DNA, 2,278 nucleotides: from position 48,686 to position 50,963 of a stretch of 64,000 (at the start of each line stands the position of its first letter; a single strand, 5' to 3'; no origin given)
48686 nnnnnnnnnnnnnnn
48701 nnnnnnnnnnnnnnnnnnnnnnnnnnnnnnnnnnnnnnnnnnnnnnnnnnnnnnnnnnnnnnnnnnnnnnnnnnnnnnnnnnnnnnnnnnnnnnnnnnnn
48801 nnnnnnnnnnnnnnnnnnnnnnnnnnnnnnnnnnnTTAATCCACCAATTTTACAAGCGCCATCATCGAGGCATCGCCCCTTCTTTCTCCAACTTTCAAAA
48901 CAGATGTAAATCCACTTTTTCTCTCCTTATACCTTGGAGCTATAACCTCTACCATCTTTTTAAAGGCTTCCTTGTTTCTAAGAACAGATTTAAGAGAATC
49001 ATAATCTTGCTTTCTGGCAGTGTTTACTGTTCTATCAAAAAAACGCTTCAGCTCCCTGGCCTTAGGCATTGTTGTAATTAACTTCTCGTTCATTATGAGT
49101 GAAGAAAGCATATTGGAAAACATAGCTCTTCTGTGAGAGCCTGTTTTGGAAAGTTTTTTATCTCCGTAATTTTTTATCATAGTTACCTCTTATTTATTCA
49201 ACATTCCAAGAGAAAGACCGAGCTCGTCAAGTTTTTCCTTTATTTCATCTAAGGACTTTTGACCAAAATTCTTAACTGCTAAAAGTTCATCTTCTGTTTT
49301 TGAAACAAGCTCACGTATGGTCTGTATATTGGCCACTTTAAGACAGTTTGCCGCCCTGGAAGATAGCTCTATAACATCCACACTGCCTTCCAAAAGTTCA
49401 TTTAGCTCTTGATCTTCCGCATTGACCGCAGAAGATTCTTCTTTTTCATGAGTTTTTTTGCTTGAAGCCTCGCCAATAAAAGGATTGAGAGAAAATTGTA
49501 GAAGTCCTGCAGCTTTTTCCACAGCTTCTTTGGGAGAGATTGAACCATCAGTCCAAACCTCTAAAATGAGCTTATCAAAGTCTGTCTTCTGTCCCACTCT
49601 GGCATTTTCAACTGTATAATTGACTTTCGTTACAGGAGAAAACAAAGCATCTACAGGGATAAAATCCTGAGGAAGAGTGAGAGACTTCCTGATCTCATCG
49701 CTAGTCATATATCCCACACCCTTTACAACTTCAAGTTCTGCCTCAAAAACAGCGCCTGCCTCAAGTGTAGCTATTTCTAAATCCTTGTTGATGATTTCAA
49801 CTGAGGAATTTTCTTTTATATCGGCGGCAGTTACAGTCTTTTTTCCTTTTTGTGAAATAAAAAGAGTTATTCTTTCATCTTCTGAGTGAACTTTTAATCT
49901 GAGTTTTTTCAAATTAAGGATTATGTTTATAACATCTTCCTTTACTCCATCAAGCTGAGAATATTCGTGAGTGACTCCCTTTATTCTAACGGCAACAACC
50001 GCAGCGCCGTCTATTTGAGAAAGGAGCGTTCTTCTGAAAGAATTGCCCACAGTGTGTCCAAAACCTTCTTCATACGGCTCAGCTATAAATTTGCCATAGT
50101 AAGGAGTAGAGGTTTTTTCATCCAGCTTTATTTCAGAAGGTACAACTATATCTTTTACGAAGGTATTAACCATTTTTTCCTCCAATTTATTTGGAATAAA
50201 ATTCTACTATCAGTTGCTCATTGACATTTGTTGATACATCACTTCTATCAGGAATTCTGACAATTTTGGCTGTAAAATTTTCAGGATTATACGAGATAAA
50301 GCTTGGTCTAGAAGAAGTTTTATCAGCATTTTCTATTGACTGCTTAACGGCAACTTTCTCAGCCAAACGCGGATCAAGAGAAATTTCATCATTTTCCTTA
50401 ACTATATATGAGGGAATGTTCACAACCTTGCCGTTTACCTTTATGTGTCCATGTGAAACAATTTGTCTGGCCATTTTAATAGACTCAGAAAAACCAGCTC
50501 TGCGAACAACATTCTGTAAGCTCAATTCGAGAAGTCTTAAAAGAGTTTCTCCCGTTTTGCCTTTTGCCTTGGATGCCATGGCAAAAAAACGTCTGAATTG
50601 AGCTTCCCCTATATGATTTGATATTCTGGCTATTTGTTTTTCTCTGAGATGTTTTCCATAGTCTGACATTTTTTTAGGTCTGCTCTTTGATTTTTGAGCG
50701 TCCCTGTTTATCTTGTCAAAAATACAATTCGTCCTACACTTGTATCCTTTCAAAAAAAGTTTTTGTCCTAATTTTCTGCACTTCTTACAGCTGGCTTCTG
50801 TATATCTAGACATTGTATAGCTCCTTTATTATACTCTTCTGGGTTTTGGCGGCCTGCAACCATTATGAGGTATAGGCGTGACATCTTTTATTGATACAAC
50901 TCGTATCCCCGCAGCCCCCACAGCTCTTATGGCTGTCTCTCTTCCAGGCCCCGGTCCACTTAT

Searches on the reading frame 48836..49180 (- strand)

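Call 58: search_protein_families(library=pfam, proteins=[window:48836-49180:-], max_evalue=0.01)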
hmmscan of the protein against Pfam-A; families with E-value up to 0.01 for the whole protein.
window:48836-49180:- (114 aa): 1 family
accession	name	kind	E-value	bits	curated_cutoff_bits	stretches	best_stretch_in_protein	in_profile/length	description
PF01196.24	Ribosomal_L17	-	3.8e-25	89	27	1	20-113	1-97/97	Ribosomal protein L17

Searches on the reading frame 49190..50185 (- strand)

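Call 58: search_protein_families(library=pfam, proteins=[window:49190-50185:-], max_evalue=0.01)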
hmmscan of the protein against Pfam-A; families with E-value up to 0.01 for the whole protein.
window:49190-50185:- (331 aa): 4 families
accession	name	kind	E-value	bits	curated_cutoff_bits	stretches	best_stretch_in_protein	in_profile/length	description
PF01000.31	RNA_pol_A_bac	-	1.2e-29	103.4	33.9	1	66-183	1-119/119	RNA polymerase Rpb3/RpoA insert domain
PF03118.21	RNA_pol_A_CTD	-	1.4e-24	86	23.8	1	257-321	3-67/67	Bacterial RNA polymerase, alpha chain C terminal domain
PF01193.29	RNA_pol_L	-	7.9e-24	83.6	24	1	36-230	1-71/74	RNA polymerase Rpb3/Rpb11 dimerisation domain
PF14520.12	HHH_5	-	0.0025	18.7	27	1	283-320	20-56/57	Helix-hairpin-helix domain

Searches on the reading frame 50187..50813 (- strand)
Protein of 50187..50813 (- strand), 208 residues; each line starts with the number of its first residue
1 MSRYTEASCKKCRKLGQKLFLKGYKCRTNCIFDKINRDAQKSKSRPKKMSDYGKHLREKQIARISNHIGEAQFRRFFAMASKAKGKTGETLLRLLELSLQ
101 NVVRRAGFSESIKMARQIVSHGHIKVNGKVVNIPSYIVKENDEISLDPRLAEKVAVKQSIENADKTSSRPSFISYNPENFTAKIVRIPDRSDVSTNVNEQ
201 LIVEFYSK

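Call 58: search_protein_families(library=pfam, proteins=[window:50187-50813:-], max_evalue=0.01)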
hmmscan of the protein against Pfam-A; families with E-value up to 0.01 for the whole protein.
window:50187-50813:- (208 aa): 3 families
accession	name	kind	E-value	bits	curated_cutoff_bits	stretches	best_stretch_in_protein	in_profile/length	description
PF00163.24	Ribosomal_S4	-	8.3e-22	78.1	23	1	3-96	1-95/95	Ribosomal protein S4/S9 N-terminal domain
PF01479.30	S4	-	3.6e-19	68.7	22.8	1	99-144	3-48/48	S4 domain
PF22421.1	SYY_C-terminal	-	0.00095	19.4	27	1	98-144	20-66/83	Tyrosine--tRNA ligase SYY-like C-terminal domain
